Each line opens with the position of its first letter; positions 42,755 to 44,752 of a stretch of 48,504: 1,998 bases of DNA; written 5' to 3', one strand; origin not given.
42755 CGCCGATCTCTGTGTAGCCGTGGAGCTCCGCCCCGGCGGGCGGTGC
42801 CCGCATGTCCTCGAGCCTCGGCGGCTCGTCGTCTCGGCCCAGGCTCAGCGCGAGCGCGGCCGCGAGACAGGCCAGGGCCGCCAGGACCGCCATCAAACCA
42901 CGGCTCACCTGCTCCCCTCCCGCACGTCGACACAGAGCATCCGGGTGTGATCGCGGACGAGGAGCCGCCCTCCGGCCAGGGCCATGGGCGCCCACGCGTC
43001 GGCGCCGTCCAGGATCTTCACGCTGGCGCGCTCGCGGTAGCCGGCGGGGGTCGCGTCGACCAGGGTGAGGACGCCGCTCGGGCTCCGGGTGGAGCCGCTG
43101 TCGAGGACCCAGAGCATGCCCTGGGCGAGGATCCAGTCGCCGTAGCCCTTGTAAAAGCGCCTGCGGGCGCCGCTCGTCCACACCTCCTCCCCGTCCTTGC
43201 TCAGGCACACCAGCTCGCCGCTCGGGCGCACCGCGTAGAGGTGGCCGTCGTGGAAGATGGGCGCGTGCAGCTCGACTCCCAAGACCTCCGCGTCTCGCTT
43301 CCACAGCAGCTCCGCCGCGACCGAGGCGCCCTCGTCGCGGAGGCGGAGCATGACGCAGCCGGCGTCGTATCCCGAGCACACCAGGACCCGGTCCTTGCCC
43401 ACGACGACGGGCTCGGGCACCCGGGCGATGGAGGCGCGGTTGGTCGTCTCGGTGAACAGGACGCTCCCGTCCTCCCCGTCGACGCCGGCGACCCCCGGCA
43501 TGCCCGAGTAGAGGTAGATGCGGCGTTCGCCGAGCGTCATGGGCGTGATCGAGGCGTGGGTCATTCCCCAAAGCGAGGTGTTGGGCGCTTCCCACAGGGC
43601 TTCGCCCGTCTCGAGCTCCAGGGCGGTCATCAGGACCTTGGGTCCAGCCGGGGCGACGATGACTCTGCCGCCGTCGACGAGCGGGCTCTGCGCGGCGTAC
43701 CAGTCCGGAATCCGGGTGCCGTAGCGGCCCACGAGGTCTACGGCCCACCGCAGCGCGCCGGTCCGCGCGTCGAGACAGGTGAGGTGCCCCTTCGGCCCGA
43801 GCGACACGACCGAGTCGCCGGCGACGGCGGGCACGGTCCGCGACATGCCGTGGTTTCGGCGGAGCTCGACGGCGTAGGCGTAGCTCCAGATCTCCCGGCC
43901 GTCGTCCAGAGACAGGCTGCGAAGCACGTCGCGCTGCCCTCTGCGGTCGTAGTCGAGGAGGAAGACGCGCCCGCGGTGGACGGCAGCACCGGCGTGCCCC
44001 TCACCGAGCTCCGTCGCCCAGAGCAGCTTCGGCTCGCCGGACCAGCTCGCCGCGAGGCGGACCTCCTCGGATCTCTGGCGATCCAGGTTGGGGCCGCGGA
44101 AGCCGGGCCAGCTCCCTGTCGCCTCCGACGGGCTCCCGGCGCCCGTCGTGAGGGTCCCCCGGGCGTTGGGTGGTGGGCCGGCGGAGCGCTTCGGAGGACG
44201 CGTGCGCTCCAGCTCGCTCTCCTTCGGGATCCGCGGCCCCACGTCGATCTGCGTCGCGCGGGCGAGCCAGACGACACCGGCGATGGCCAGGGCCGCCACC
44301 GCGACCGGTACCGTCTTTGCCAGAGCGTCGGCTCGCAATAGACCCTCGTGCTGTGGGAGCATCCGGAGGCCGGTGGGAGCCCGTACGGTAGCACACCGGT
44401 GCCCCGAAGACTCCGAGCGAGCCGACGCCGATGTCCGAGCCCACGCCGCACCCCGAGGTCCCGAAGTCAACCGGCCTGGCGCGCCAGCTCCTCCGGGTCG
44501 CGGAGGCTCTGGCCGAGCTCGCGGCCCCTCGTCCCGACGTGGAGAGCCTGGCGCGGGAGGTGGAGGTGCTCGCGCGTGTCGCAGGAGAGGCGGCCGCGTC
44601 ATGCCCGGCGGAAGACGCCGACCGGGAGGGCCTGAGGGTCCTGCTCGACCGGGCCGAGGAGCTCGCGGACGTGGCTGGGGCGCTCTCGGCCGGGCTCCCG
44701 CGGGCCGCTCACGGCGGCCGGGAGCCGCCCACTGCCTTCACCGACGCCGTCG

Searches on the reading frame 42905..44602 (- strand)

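Call 29: search_protein_families(library=pfam, proteins=[window:42905-44602:-])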
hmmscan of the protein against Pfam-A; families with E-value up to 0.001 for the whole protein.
window:42905-44602:- (565 aa): 2 families
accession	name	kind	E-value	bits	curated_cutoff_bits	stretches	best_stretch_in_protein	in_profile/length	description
PF13360.13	PQQ_2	-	1.6e-27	97.1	27.6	1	225-476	3-232/233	Outer membrane protein assembly factor BamB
PF01011.28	PQQ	-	0.0001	21.6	26.7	0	238-290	30-85/595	Glucose/ethanol/alcohol dehydrogenase, beta-propeller domain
